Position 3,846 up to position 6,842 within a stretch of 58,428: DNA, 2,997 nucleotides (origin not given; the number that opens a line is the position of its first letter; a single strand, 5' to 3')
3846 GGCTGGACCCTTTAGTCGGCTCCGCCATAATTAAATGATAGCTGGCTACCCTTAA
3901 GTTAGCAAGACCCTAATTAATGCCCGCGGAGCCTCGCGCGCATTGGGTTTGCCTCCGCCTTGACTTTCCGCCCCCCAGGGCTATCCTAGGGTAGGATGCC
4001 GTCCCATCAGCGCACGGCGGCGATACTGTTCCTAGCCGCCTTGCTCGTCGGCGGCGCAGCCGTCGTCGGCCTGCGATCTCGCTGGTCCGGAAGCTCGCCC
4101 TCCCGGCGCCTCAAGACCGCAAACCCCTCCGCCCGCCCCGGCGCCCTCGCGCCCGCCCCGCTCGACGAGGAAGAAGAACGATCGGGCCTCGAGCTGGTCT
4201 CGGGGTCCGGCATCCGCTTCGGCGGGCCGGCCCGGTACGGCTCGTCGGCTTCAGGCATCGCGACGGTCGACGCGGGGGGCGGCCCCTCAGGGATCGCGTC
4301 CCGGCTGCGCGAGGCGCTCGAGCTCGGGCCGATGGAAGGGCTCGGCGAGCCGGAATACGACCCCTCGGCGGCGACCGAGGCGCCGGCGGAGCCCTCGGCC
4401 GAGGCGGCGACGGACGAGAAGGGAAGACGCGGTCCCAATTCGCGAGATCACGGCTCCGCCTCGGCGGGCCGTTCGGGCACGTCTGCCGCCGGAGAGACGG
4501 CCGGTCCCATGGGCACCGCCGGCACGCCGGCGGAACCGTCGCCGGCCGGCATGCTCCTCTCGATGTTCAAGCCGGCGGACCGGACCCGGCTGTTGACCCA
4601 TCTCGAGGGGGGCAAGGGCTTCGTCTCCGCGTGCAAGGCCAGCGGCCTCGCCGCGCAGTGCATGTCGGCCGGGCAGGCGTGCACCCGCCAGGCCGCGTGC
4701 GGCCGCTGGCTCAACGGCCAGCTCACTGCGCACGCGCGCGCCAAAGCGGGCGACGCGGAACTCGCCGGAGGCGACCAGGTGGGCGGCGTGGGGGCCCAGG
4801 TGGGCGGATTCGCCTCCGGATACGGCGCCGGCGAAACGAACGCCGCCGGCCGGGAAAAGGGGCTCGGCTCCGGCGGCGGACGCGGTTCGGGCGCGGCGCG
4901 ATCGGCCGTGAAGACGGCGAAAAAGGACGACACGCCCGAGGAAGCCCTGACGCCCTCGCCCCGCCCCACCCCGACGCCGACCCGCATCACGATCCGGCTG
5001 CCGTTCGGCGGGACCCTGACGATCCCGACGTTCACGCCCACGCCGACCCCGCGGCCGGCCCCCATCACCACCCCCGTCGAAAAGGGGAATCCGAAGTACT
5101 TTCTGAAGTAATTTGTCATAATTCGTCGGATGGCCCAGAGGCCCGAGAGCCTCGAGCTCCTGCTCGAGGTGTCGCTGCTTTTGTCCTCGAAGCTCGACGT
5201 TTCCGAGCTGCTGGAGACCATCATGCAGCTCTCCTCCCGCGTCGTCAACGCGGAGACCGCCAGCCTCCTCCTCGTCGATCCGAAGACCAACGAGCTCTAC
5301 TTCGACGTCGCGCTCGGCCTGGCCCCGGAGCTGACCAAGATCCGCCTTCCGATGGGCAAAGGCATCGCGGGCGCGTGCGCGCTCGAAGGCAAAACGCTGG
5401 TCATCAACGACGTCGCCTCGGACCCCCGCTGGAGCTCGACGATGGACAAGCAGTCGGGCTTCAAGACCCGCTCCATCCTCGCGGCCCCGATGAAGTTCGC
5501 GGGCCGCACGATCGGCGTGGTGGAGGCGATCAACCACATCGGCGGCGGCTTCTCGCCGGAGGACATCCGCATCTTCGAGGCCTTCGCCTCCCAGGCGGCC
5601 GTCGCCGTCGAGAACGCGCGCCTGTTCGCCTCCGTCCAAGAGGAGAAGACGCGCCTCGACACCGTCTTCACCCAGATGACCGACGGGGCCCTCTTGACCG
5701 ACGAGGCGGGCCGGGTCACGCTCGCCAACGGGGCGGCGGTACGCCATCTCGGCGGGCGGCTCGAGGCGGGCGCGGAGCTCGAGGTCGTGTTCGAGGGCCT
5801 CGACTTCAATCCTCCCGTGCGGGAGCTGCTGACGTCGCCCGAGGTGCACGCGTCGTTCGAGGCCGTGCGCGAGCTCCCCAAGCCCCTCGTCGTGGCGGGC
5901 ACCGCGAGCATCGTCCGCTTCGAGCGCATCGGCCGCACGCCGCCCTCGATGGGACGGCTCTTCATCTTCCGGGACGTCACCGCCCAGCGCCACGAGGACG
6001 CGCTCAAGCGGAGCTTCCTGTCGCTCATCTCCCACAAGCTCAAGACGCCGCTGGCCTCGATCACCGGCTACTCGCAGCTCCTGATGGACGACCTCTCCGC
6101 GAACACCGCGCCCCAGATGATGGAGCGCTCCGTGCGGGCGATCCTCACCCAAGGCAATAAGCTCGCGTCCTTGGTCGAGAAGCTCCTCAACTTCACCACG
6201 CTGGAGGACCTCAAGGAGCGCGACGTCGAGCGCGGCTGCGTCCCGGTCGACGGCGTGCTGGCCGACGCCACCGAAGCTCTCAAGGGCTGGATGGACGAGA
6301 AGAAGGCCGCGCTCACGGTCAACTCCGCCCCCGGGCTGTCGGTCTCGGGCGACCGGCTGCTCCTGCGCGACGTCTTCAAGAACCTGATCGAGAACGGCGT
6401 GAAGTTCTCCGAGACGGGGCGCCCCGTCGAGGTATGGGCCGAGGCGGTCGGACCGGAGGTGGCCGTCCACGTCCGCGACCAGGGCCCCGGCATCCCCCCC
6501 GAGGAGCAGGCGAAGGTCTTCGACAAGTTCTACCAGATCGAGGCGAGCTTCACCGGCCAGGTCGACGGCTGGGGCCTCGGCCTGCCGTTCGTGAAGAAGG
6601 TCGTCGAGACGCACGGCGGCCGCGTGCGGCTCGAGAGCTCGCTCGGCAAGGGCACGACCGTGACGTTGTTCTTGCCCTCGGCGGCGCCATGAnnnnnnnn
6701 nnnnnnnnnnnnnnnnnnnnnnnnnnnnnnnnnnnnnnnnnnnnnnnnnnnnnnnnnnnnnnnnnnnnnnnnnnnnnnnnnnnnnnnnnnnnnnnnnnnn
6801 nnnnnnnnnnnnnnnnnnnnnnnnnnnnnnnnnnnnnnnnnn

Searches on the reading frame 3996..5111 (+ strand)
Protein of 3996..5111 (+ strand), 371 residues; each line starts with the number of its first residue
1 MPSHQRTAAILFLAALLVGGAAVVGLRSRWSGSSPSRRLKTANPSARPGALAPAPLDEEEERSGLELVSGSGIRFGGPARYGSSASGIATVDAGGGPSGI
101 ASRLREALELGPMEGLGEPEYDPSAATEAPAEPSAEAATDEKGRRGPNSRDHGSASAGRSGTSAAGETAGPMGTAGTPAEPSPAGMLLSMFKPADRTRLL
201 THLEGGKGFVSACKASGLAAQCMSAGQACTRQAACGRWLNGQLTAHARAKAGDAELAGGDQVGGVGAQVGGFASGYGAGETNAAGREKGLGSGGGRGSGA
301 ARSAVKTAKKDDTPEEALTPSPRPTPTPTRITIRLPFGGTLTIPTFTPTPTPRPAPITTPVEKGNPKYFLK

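Call 47: search_protein_families(library=padloc, proteins=[window:3996-5111:+], max_evalue=1)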
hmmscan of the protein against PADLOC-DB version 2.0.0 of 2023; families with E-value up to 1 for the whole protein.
window:3996-5111:+ (371 aa): 0 families

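Call 48: search_protein_families(library=phrogs, proteins=[window:3996-5111:+], max_evalue=1)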
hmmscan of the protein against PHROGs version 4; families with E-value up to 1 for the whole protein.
window:3996-5111:+ (371 aa): 1 family
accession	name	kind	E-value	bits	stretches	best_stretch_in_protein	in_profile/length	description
phrog_38031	-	unknown function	0.056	13.3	1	312-368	140-198/460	-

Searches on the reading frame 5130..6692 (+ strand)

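Call 60: search_protein_families(library=pfam, proteins=[window:5130-6692:+], max_evalue=0.001)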
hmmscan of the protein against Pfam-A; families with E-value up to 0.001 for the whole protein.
window:5130-6692:+ (520 aa): 7 families
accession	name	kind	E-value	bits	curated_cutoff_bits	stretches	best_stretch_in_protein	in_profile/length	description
PF02518.31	HATPase_c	-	2.1e-27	96.2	26.4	1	407-517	1-109/111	Histidine kinase-, DNA gyrase B-, and HSP90-like ATPase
PF01590.32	GAF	-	7.6e-20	72.2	22.4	1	23-160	1-133/133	GAF domain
PF13185.12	GAF_2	-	3.3e-19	69.9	28.6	1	22-161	2-136/136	GAF domain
PF00512.31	HisKA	-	2e-12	47.4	26.9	1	293-359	2-64/66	His Kinase A (phospho-acceptor) domain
PF13492.12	GAF_3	-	3.4e-11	44.1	27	1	24-162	2-129/129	GAF domain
PF13188.13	PAS_8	-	6.3e-05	23.2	21.8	1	175-229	2-55/65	PAS domain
PF13581.12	HATPase_c_2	-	0.00093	19.7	27.4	0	415-513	39-125/127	Histidine kinase-like ATPase domain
